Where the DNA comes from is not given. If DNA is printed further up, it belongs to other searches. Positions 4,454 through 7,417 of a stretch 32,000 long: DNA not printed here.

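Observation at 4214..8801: Membrane-tethered zinc-ribbon Clp/Hsp100 ATPase with an inactive D1 module, in an envelope operon at the usual ftsI/murE/murF position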

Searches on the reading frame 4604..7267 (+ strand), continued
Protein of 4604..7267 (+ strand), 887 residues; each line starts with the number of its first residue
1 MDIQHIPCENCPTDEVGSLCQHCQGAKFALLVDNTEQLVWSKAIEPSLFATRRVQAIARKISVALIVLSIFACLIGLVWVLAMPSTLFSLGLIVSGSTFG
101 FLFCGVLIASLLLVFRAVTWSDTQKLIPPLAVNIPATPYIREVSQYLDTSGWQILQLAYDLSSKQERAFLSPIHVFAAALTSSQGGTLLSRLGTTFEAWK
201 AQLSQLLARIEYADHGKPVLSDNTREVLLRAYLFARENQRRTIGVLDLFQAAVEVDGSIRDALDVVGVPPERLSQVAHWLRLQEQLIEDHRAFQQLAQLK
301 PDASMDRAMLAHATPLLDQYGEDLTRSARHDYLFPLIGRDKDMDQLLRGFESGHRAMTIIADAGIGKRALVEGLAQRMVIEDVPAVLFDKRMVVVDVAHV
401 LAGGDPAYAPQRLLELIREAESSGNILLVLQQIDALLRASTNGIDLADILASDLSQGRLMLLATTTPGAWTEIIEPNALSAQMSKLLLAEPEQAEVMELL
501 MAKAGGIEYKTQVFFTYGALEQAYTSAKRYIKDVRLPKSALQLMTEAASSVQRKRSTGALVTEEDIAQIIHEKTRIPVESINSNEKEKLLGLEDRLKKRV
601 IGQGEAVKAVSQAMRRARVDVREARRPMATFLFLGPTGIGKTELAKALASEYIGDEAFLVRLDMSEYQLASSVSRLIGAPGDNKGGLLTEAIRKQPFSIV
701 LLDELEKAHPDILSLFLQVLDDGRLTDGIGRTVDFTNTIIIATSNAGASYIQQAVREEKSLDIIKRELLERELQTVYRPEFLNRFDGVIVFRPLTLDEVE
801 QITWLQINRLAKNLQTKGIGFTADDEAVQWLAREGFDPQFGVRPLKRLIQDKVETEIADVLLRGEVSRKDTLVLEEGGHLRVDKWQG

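Call 11: find_encoding_contigs(protein=P0012, flank=10000, max_places=2)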
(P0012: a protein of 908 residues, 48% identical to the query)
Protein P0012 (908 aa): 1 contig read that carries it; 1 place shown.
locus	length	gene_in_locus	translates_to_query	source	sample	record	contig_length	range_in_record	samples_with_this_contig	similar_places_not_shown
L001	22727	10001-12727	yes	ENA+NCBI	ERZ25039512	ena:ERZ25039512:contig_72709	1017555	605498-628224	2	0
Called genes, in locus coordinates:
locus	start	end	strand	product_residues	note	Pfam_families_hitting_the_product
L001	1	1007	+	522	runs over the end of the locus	PF13412:HTH_24 (faint)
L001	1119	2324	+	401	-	-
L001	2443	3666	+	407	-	-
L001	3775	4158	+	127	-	PF02245:Pur_DNA_glyco (faint)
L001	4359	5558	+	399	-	PF01541:GIY-YIG (weak), PF27096:UvrC_M, PF02151:UVR (weak), PF08459:UvrC_RNaseH_dom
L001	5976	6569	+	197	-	PF16697:Yop-YscD_cpl (weak), PF00498:FHA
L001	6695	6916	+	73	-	-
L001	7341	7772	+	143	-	PF02381:MraZ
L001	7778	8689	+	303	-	PF01795:Methyltransf_5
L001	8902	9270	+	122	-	-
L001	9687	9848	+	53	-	-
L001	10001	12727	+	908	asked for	PF02861:Clp_N, PF00158:Sigma54_activat (faint), PF13191:AAA_16 (weak), PF17871:AAA_lid_9, PF00004:AAA, PF07724:AAA_2, PF07728:AAA_5, PF10431:ClpB_D2-small, +3 more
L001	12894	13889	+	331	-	PF00953:Glycos_transf_4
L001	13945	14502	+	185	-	PF02643:DUF192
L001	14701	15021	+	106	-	-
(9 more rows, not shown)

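Call 12: find_encoding_contigs(protein=P0010, flank=8000, max_places=2)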
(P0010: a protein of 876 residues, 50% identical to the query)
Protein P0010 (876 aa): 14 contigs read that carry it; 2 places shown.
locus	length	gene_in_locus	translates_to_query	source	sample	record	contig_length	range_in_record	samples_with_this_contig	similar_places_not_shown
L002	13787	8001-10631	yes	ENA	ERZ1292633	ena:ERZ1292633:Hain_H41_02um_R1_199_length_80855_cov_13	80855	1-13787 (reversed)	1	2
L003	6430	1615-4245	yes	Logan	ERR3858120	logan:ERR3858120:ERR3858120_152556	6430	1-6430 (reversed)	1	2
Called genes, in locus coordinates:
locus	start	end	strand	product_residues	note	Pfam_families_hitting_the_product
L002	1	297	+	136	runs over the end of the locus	-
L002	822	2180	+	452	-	PF01541:GIY-YIG, PF27096:UvrC_M, PF02151:UVR (weak), PF08459:UvrC_RNaseH_dom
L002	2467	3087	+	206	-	-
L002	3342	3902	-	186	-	-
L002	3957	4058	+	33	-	-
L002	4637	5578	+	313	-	-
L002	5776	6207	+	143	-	PF02381:MraZ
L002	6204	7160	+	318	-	PF01795:Methyltransf_5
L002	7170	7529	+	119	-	-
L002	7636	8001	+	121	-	-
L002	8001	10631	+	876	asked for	PF02861:Clp_N, PF13521:AAA_28 (faint), PF13191:AAA_16, PF17871:AAA_lid_9, PF00004:AAA, PF07724:AAA_2, PF07728:AAA_5, PF10431:ClpB_D2-small, +6 more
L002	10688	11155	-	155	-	-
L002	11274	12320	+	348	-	PF00953:Glycos_transf_4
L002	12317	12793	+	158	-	PF02643:DUF192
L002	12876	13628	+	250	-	-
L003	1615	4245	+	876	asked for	PF02861:Clp_N, PF13521:AAA_28 (faint), PF13191:AAA_16, PF17871:AAA_lid_9, PF00004:AAA, PF07724:AAA_2, PF07728:AAA_5, PF10431:ClpB_D2-small, +6 more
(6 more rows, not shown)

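Call 13: find_encoding_contigs(protein=P0011, flank=8000, max_places=2)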
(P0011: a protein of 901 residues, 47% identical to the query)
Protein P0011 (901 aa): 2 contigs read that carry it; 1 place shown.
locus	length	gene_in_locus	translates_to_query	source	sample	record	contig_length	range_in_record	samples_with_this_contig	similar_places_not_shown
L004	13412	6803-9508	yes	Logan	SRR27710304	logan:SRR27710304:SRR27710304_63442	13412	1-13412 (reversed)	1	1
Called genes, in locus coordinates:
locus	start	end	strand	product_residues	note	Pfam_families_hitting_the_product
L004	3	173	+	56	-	?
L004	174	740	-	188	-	-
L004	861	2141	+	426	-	PF01541:GIY-YIG (weak), PF27096:UvrC_M, PF02151:UVR, PF08459:UvrC_RNaseH_dom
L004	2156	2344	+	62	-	-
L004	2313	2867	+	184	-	-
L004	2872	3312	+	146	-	-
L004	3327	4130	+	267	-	-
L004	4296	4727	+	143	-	PF02381:MraZ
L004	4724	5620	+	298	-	PF01795:Methyltransf_5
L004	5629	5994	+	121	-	-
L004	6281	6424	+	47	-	-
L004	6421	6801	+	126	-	-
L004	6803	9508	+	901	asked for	PF02861:Clp_N, PF13191:AAA_16 (weak), PF00004:AAA (weak), PF17871:AAA_lid_9 (weak), PF00004:AAA, PF07724:AAA_2, PF07728:AAA_5, PF10431:ClpB_D2-small, +3 more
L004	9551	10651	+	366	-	PF00953:Glycos_transf_4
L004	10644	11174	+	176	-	PF02643:DUF192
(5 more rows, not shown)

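Call 14: find_encoding_contigs(protein=P0015, flank=8000, max_places=2)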
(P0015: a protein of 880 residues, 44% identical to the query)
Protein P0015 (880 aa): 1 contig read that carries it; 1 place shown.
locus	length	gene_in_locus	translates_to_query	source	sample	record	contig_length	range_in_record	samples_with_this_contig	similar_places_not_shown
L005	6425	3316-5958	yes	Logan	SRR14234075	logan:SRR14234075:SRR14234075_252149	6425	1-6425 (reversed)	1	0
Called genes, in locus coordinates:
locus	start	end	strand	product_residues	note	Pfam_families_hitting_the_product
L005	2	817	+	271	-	?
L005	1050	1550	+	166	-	PF02381:MraZ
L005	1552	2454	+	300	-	PF01795:Methyltransf_5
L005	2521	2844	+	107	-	-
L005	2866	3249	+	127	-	-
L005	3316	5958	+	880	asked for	PF02861:Clp_N, PF00158:Sigma54_activat (faint), PF05729:NACHT (faint), PF13191:AAA_16 (weak), PF00004:AAA (weak), PF07724:AAA_2, PF07728:AAA_5 (weak), PF10431:ClpB_D2-small, +1 more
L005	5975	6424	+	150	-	?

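Call 50: predict_structure(alignment_id=A1)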
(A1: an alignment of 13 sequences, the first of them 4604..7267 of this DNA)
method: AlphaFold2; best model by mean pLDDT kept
length: 887 residues; sequences in the alignment: 13
mean_pLDDT: 79.8   pTM: 0.61
mean pLDDT of the five models: 79.8, 78.5, 76.9, 76.2, 75.2
residues with pLDDT >= 90: 58; 70-90: 696; 50-70: 111; < 50: 22
segments of 3 or more residues with pLDDT < 50: 12-19, 303-313, 580-582
pLDDT, mean of each block of 10 residues (from residue 1): 57 47 63 75 79 78 81 80 62 67 81 74 66 60 84 90 85 91 87 85 86 71 87 83 88 88 83 85 77 66 47 63 81 76 89 88 82 83 75 86 75 84 84 80 78 84 88 83 87 82 82 88 81 73 89 85 85 62 64 84 85 78 71 86 88 82 87 82 77 80 88 84 77 80 87 84 83 79 83 86 86 85 88 83 85 86 81 85 78
secondary structure, 60 per line:
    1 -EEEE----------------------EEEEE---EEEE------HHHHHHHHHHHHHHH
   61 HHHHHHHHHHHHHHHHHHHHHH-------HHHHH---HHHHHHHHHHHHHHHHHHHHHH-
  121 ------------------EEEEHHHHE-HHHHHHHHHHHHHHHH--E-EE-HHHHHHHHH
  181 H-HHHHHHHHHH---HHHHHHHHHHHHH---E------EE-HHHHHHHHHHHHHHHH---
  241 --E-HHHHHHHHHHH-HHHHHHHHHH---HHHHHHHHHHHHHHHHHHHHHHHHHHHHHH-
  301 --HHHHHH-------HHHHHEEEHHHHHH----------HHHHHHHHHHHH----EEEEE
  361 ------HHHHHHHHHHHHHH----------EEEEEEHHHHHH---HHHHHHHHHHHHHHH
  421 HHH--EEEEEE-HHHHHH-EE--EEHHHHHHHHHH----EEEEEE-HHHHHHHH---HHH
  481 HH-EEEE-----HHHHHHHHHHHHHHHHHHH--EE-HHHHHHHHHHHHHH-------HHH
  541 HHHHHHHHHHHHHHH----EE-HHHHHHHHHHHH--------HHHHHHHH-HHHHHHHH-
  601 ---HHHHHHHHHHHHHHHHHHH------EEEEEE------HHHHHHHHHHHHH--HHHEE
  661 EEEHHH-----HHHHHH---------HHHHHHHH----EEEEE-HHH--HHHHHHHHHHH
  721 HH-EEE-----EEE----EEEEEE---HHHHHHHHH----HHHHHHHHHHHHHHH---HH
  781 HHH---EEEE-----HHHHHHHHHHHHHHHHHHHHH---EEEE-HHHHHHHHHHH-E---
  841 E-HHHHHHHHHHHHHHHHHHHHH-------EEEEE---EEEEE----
elements in order (helices of 4 or more, strands of 3 or more residues): E2-5 E28-32 E36-39 H46-82 H90-94 H98-119 E139-142 H143-146 H149-164 H172-181 H183-192 H196-208 H222-237 H245-255 H257-266 H270-299 H303-308 H316-320 E321-323 H324-329 H340-351 E356-360 H367-380 E391-396 H397-402 H406-423 E426-431 H433-438 H446-455 E460-465 H467-474 H478-482 E484-487 H493-511 H517-530 H538-555 H563-574 H583-590 H592-599 H604-622 E629-634 H641-653 E659-663 H672-677 H687-694 E699-703 H710-722 E724-726 E732-734 E739-744 H748-756 H761-775 H779-783 E787-790 H796-816 E820-823 H825-835 H843-863 E871-875 E879-883
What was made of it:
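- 4625..4672 (+): N-terminal zinc ribbon, C8xxC11-x8-C20xxC23. AlphaFold2 models strands at 2-5, 28-32 and 36-39 (call 50).
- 5030..5401 (+): Clp_N-like double four-helix repeat (residues 143-266). AlphaFold2 gives 7 helices of 4 or more residues between residues 149 and 266, with pLDDT 83-91 apart from one dip to about 71 (call 50).
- On Clp/Hsp100 class I (two-module) superfamily: The model has 7 helices of 4 or more residues between residues 149 and 266 (call 50).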

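Call 54: fold_search(model_id=the predicted structure, library=pdb)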
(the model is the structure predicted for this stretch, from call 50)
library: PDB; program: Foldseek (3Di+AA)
matches with E <= 10: 1425; with E <= 0.001: 1028
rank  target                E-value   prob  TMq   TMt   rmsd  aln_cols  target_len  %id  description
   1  9a66_A                5.0e-55  1.00  0.58  0.63  20.9       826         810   31  Integrative model of CLPC-CLPP by crosslinking MS and deep learning (released 2024-09-18)
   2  9rai_e                4.1e-51  1.00  0.55  0.62  19.4       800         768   30  Structure of the S.aureus MecA/ClpC/ClpP degradation system (released 2025-09-10)
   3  9rai_c                1.0e-50  1.00  0.55  0.62  18.5       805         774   30  Structure of the S.aureus MecA/ClpC/ClpP degradation system (released 2025-09-10)
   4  9rai_b                1.1e-50  1.00  0.55  0.63  19.0       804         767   30  Structure of the S.aureus MecA/ClpC/ClpP degradation system (released 2025-09-10)
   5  9rai_d                4.4e-50  1.00  0.54  0.62  19.1       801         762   30  Structure of the S.aureus MecA/ClpC/ClpP degradation system (released 2025-09-10)
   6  4d2q_A                4.3e-49  1.00  0.47  0.52  25.4       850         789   30  Negative-stain electron microscopy of E. coli ClpB mutant E432A (BAP form bound to ClpP) (released 2014-06-04)
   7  9gi1_b                5.3e-49  1.00  0.55  0.81   4.9       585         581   39  Structure of the S.aureus MecA/ClpC/ClpP degradation system (released 2025-08-20)
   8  9gi1_e                6.8e-49  1.00  0.54  0.80   5.2       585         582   39  Structure of the S.aureus MecA/ClpC/ClpP degradation system (released 2025-08-20)
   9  9gi1_d                2.5e-48  1.00  0.54  0.80   5.3       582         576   39  Structure of the S.aureus MecA/ClpC/ClpP degradation system (released 2025-08-20)
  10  9gi1_c                4.4e-48  1.00  0.55  0.80   4.9       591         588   39  Structure of the S.aureus MecA/ClpC/ClpP degradation system (released 2025-08-20)
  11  1qvr_A                1.2e-47  1.00  0.47  0.51  22.2       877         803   29  Crystal Structure Analysis of ClpB (released 2003-10-21)
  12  9if4_D                3.2e-47  1.00  0.53  0.78   5.7       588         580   38  Structure of the Mycobacterium Tuberculosis ClpC1P1P2 complex bound to the activator Bz-Leu-Leu (released 2025-08-27)
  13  8xoo_O                5.0e-47  1.00  0.56  0.85   3.9       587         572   38  Cryo-EM structure of the ClpC1:ClpP1P2 degradation complex in Streptomyces hawaiiensis (released 2024-03-27)
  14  6w6j_D                8.3e-47  1.00  0.53  0.66  25.1       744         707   33  The Mycobacterium tuberculosis ClpB disaggregase hexamer structure with a locally refined N-terminal domain in the pre (released 2021-05-26)
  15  7abr_D                9.2e-47  1.00  0.55  0.80   5.0       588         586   39  Cryo-EM structure of B. subtilis ClpC (DWB mutant) hexamer bound to a substrate polypeptide (released 2021-10-06)
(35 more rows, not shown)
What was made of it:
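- On Clp/Hsp100 class I (two-module) superfamily: Foldseek gives ClpC/ClpB protomers at E down to 5e-55 (call 54).
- The N-domain/D1 face is next to the membrane, which is the entry side in ClpB/ClpC (architecture in calls 50, 54). The predicted fold matches ClpC/ClpB protomers (call 54).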
